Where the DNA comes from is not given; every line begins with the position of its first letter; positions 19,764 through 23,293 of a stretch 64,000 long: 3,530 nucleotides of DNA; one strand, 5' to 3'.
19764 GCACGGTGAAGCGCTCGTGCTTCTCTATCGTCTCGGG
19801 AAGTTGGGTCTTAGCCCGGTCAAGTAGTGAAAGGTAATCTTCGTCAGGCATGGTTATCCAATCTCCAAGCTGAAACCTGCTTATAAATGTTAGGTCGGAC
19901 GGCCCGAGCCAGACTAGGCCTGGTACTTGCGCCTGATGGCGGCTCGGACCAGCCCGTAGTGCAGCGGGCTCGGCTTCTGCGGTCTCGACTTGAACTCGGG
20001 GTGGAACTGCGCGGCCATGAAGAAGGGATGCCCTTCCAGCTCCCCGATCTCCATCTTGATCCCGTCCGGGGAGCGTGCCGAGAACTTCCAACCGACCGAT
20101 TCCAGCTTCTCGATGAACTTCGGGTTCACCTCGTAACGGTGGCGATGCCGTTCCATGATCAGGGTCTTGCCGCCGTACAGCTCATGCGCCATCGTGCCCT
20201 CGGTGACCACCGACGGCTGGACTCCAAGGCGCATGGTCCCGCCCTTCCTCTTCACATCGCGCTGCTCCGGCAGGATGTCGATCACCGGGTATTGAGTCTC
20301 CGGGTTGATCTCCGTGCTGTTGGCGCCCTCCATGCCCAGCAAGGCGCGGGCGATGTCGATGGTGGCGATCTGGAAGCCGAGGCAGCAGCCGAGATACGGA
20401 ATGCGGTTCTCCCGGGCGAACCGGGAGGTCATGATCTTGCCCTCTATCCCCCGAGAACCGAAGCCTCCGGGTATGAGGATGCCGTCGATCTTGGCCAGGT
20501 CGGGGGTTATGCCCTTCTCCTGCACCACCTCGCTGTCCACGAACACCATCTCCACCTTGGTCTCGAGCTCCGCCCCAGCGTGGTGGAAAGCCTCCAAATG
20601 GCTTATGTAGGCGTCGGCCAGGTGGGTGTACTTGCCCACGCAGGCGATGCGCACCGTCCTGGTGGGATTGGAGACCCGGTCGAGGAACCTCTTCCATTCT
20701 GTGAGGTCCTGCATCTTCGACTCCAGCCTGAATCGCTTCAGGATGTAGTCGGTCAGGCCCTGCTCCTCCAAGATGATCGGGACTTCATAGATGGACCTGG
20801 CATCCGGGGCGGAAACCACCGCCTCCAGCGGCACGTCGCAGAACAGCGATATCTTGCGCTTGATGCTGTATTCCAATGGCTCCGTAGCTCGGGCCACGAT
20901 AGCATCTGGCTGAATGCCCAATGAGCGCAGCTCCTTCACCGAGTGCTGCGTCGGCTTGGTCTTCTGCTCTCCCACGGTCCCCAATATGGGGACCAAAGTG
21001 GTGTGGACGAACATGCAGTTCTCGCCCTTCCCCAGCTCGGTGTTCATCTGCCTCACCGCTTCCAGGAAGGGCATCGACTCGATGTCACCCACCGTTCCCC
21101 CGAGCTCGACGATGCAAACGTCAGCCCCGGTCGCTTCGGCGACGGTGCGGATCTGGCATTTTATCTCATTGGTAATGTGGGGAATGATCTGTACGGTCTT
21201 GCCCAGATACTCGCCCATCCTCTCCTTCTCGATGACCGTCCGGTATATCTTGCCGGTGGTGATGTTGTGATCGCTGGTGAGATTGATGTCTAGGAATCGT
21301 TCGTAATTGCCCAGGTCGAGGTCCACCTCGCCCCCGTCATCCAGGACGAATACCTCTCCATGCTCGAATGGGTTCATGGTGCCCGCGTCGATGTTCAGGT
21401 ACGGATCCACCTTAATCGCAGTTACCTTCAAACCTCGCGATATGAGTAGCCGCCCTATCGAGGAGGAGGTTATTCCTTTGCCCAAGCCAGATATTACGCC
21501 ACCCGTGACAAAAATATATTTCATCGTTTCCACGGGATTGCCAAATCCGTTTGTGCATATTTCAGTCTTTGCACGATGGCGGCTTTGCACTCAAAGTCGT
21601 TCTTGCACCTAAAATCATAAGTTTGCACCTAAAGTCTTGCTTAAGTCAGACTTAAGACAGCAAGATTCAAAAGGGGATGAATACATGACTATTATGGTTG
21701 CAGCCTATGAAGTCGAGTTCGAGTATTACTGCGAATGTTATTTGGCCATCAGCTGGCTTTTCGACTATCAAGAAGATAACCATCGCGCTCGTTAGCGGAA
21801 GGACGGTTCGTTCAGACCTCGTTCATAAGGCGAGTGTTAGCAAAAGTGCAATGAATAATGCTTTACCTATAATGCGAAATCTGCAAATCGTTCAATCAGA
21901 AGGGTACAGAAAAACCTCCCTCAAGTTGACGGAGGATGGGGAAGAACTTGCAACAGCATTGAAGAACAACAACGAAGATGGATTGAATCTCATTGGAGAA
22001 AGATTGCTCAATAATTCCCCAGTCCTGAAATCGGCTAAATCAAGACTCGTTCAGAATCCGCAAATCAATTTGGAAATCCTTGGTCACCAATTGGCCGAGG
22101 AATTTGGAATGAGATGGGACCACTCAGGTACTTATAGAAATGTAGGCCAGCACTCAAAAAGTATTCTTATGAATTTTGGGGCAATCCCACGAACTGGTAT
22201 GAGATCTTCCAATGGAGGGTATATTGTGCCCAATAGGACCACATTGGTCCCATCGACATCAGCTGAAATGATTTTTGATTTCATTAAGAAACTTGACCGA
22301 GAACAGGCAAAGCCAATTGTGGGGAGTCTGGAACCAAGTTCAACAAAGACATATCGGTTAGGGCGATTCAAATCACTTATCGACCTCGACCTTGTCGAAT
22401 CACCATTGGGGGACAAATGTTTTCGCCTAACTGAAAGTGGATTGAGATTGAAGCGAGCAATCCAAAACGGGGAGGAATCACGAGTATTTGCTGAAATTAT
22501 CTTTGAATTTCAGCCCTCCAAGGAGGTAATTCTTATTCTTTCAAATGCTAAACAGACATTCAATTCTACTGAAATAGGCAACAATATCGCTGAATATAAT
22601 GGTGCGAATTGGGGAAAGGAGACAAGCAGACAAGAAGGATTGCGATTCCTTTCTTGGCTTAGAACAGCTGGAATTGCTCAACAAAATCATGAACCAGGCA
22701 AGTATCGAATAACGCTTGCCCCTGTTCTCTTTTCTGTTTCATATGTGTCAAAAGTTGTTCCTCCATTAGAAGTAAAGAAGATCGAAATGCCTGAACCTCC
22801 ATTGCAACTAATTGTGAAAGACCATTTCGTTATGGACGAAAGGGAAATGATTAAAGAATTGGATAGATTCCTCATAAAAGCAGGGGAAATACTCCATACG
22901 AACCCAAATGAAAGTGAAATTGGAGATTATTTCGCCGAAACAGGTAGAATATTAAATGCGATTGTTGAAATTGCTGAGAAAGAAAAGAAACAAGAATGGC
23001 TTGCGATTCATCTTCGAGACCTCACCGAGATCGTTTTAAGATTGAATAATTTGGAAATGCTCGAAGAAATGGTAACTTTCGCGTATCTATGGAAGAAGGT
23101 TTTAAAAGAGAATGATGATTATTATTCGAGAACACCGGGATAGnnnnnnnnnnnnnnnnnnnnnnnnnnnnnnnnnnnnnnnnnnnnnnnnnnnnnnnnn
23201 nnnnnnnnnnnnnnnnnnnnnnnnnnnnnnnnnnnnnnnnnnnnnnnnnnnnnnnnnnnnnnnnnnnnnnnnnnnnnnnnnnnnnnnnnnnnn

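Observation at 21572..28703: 7.1-kb cargo transposon with a 9-bp target duplication, inserted between pyrG and the 16S rRNA gene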

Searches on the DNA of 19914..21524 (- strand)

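Call 31: search_rna_families(sources=[L015, L016, L017, L049, L018, L021], threshold=gathering)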
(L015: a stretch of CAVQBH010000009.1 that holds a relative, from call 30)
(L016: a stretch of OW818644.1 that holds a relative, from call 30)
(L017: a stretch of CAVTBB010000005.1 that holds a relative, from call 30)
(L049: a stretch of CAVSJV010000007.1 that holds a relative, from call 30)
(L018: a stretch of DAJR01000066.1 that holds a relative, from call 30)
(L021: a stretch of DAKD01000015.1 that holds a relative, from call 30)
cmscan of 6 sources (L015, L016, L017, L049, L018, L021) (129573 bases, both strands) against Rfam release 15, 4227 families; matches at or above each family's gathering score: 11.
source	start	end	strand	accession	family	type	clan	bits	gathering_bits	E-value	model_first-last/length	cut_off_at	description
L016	8330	9799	+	RF01959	SSU_rRNA_archaea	Gene; rRNA;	CL00111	1518.3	50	0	1-1478/1478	no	Archaeal small subunit ribosomal RNA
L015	8330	9799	+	RF01959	SSU_rRNA_archaea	Gene; rRNA;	CL00111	1516.1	50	0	1-1478/1478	no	Archaeal small subunit ribosomal RNA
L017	8332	9801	+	RF01959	SSU_rRNA_archaea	Gene; rRNA;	CL00111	1510.2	50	0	1-1478/1478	no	Archaeal small subunit ribosomal RNA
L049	8296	9755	+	RF01959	SSU_rRNA_archaea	Gene; rRNA;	CL00111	1168.4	50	0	1-1478/1478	no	Archaeal small subunit ribosomal RNA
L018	13257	13330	-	RF00005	tRNA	Gene; tRNA;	CL00001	71.4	29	2.6e-13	1-71/71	no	tRNA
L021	13268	13341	+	RF00005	tRNA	Gene; tRNA;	CL00001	69.9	29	6.6e-13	1-71/71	no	tRNA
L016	7547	7630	-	RF00005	tRNA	Gene; tRNA;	CL00001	56.2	29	3.9e-09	1-71/71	no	tRNA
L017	7564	7647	-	RF00005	tRNA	Gene; tRNA;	CL00001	56.2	29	3.9e-09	1-71/71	no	tRNA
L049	7380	7463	-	RF00005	tRNA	Gene; tRNA;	CL00001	55.9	29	4.7e-09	1-71/71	no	tRNA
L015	19878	19950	+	RF00005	tRNA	Gene; tRNA;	CL00001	53.8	29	1.8e-08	1-71/71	no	tRNA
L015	418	501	-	RF00005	tRNA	Gene; tRNA;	CL00001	53.8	29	1.8e-08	1-71/71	no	tRNA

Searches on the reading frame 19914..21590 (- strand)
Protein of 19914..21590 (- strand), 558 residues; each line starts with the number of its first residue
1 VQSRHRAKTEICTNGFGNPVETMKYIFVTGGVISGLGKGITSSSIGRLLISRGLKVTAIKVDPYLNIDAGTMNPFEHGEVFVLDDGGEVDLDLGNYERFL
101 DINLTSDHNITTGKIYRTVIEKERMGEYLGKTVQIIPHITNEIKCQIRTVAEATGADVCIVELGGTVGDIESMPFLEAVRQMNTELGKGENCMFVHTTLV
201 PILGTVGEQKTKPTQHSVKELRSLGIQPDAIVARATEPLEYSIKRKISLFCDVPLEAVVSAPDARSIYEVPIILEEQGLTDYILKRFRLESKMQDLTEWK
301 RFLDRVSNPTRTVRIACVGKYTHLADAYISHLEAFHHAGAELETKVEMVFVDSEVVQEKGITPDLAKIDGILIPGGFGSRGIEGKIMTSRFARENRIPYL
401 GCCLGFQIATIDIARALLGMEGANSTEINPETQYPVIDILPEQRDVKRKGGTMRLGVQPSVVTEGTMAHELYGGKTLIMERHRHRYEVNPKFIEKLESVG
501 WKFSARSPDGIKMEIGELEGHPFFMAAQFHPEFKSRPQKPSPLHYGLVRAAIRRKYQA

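Call 28: find_encoding_contigs(protein=window:19914-21524:-, flank=10000, max_places=10)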
Protein window:19914-21524:- (536 aa): no gene with exactly this product is on record in the collection.

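Call 29: find_encoding_contigs(protein=window:19914-21590:-, flank=10000, max_places=10)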
Protein window:19914-21590:- (558 aa): no gene with exactly this product is on record in the collection.

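Call 30: find_related_loci(query=window:19914-21524:-, collection=genome_contigs, flank=10000)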
Query window:19914-21524:- (536 aa) in genome_contigs; peptide patterns used: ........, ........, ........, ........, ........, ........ (x = any residue, [..] = any of these).
600 stretches matched a pattern (row limit reached: there are more); 597 encode a relative of the query (tblastn E <= 1e-3); the best 80 are kept; 80 distinct loci.
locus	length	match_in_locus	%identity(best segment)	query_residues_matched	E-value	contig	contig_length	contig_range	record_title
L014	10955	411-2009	78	1-534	0e+0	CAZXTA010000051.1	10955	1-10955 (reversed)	MAG TPA_asm: uncultured Methanomassiliicoccus sp. isolate SRP178699_co1_481 genome assembly, contig: NODE_8168_length_10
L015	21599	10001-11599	78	1-534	0e+0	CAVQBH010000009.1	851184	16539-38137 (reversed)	MAG: uncultured Methanomassiliicoccales archaeon isolate MFD01476.bin.2.74 genome assembly, contig: contig_43695, whole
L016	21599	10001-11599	78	1-534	0e+0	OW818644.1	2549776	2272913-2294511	metagenome genome assembly, chromosome: 1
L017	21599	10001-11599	78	1-534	0e+0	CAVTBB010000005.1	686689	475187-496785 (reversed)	MAG: uncultured Methanomassiliicoccales archaeon isolate MFD02416.bin.1.122 genome assembly, contig: contig_95278, whole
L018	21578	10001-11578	67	1-526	0e+0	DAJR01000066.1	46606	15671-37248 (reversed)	MAG TPA_asm: Methanomassiliicoccales archaeon UBA147 UBA147_contig_8007, whole genome shotgun sequence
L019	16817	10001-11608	67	1-533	0e+0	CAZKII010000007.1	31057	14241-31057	MAG TPA_asm: uncultured Thermoplasmata archaeon isolate SRP141559_co1_83 genome assembly, contig: NODE_567_length_31057_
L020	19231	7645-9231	67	1-531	0e+0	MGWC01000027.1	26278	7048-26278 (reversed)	MAG: Euryarchaeota archaeon RBG_19FT_COMBO_56_21 rbg_19ft_combo_scaffold_249, whole genome shotgun sequence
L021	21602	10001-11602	65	1-536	0e+0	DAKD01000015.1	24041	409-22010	MAG TPA_asm: Methanomassiliicoccales archaeon UBA280 UBA280_contig_984, whole genome shotgun sequence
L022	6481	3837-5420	65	1-530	0e+0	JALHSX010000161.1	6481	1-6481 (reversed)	MAG: Thermoplasmata archaeon isolate PFL9 seq_2052457, whole genome shotgun sequence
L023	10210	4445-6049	66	1-533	0e+0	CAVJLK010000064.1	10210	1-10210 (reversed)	Ruminococcus sp. CAG:579 isolate H07681-L1_cleanbin_000012 genome assembly, contig: Spades_H07681-L1_contig_4408, whole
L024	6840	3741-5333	66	1-530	0e+0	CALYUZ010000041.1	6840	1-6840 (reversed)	MAG: uncultured Methanomassiliicoccaceae bacterium isolate SRR7188232_bin.47_metaWRAP_v1.3_MAG genome assembly, contig:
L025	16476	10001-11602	64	1-533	0e+0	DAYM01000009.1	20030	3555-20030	MAG TPA_asm: Methanomassiliicoccaceae archaeon UBA328 UBA328_contig_9970, whole genome shotgun sequence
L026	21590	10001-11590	65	1-532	0e+0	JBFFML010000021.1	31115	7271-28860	MAG: Thermoplasmata archaeon isolate Mix_mud18.2022.04.47 k141_1301340_length_31115_cov_22.2493, whole genome shotgun se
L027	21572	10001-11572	64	2-533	0e+0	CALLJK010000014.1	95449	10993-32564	MAG: Candidatus Bipolaricaulota bacterium isolate S1_Bin_METABAT__319_1 genome assembly, contig: c_000002417642, whole g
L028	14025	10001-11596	64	1-533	0e+0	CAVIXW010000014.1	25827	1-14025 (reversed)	Acutalibacteraceae bacterium isolate H07677-L1_cleanbin_000012 genome assembly, contig: Spades_H07677-L1_contig_920, who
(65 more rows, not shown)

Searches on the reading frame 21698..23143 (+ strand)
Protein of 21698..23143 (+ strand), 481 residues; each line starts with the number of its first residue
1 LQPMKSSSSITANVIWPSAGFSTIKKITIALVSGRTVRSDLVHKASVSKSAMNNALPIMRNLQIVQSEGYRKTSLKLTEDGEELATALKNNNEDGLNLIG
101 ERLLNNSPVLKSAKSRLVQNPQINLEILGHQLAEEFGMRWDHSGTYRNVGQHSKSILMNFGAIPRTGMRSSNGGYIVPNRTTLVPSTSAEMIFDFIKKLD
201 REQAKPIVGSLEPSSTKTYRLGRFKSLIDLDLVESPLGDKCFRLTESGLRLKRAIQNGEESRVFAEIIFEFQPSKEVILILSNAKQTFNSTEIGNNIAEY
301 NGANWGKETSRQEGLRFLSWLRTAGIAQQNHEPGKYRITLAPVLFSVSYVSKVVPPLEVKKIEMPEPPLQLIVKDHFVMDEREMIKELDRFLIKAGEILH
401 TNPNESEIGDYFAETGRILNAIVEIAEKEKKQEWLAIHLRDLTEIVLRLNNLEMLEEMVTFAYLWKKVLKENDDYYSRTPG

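Call 8: search_protein_families(library=pfam, proteins=[window:21698-23143:+], max_evalue=0.01)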
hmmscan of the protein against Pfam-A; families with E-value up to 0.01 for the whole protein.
window:21698-23143:+ (481 aa): 1 family
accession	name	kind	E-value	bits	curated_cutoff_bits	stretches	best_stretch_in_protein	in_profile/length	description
PF14947.12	HTH_45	-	0.00038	20.8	25.5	0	32-91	16-72/77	Winged helix-turn-helix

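Call 9: search_protein_families(library=ncbifam, proteins=[window:21698-23143:+], max_evalue=0.01)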
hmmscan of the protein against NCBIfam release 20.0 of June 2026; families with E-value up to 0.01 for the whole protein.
window:21698-23143:+ (481 aa): 0 families

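Call 57: search_protein_families(library=padloc, proteins=[window:21698-23143:+], max_evalue=0.001)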
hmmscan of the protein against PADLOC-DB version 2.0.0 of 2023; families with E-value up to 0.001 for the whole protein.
window:21698-23143:+ (481 aa): 0 families

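Call 58: find_homologous_proteins(query=window:21698-23143:+, max_evalue=0.001)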
Query window:21698-23143:+ (481 aa): 5 proteins with E <= 0.001 among 7527 candidates.
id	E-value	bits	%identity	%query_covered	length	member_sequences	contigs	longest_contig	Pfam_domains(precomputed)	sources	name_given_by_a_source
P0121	0.0e+0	1056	100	99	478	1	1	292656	-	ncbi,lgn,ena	-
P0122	2.2e-35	140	30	76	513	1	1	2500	-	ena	-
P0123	1.5e-32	131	30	73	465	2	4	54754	-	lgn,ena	-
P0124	3.5e-31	127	29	68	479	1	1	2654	PF09821.15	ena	-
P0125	1.7e-26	111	28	67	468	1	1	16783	PF08279.19,PF09821.15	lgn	-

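Call 59: find_encoding_contigs(protein=P0123, flank=8000, max_places=3)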
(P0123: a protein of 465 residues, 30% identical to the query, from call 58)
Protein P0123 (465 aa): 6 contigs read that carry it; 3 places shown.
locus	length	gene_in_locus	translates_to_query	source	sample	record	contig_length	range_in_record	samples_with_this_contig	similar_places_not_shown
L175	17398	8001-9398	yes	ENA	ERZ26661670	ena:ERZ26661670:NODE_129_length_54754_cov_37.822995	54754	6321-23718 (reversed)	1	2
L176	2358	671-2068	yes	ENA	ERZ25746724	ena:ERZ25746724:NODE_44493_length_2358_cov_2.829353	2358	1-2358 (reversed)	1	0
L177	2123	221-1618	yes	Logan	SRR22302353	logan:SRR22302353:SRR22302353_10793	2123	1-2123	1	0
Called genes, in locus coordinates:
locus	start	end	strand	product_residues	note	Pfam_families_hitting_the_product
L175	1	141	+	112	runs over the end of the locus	-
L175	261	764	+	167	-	-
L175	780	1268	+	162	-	-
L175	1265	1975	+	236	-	-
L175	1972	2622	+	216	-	-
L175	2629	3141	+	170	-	PF13398:Peptidase_M50B (weak)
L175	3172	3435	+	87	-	-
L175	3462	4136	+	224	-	-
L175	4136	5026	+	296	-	-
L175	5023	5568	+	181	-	-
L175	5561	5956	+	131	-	-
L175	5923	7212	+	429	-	-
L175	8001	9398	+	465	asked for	-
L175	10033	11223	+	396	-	PF01609:DDE_Tnp_1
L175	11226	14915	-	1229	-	PF02384:N6_Mtase, PF20473:MmeI_Mtase, PF07669:Eco57I, PF02384:N6_Mtase, PF12950:TaqI_C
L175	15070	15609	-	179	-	-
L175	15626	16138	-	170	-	-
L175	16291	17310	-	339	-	PF12705:PDDEXK_1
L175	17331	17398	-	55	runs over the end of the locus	PF15937:PrlF_antitoxin (weak)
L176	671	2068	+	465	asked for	-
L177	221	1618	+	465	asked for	-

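Call 60: find_encoding_contigs(protein=P0125, flank=8000, max_places=2)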
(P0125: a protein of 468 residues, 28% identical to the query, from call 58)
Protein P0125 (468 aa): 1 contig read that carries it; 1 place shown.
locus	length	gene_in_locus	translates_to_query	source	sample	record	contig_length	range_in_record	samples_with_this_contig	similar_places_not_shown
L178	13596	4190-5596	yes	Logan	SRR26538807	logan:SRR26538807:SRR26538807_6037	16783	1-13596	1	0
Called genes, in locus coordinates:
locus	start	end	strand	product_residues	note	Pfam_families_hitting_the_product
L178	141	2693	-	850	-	PF01326:PPDK_N (faint)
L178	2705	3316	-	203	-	-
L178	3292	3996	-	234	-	-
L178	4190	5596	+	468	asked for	PF08279:HTH_11 (faint), PF09821:AAA_assoc_C (faint)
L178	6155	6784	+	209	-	-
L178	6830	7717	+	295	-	PF01609:DDE_Tnp_1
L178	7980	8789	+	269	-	-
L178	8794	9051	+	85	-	-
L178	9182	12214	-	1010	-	PF22240:ISP_coupler, PF02384:N6_Mtase, PF18135:Type_ISP_C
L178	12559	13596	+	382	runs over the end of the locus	-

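Call 82: search_protein_families(library=ncbifam, proteins=[L175:10033-11223:+, L178:6830-7717:+], max_evalue=0.00001)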
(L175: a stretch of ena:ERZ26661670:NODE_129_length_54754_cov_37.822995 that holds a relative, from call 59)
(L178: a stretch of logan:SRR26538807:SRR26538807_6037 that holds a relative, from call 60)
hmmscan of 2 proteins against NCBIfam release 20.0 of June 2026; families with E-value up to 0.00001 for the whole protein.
L175:10033-11223:+ (396 aa): 1 family
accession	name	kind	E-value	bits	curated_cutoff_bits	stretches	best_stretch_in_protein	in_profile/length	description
NF033551.1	transpos_IS1182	equivalog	1.4e-11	44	270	1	183-261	266-343/488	IS1182 family transposase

L178:6830-7717:+ (295 aa): 6 families
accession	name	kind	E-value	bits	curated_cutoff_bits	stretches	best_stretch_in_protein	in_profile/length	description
NF033579.1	transpos_IS5_2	equivalog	5e-39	134.5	140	1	12-255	48-288/289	IS5 family transposase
NF033551.1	transpos_IS1182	equivalog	1.2e-15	57.4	270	1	104-200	262-360/488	IS1182 family transposase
NF033592.1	transpos_IS4_1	equivalog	3.2e-12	46.2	115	1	5-187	25-212/332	IS4 family transposase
NF033580.1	transpos_IS5_3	equivalog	5.8e-09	35.9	110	1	73-227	84-230/258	IS5 family transposase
NF033593.1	transpos_ISNCY_1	equivalog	1.3e-08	34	325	1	115-257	306-442/444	ISNCY family transposase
NF033581.1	transpos_IS5_4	equivalog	4.6e-08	32.7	140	1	109-241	154-270/285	IS5 family transposase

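Call 95: find_encoding_contigs(protein=P0121, flank=3000, max_places=5)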
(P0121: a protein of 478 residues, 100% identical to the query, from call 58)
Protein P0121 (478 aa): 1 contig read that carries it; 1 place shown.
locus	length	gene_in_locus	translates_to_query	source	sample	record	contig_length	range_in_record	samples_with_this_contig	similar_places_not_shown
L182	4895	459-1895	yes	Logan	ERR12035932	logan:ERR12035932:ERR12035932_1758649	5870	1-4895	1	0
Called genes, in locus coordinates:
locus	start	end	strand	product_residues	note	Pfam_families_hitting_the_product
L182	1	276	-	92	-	?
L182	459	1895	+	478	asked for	-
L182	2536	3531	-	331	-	PF01420:Methylase_S (faint)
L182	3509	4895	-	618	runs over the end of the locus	PF02384:N6_Mtase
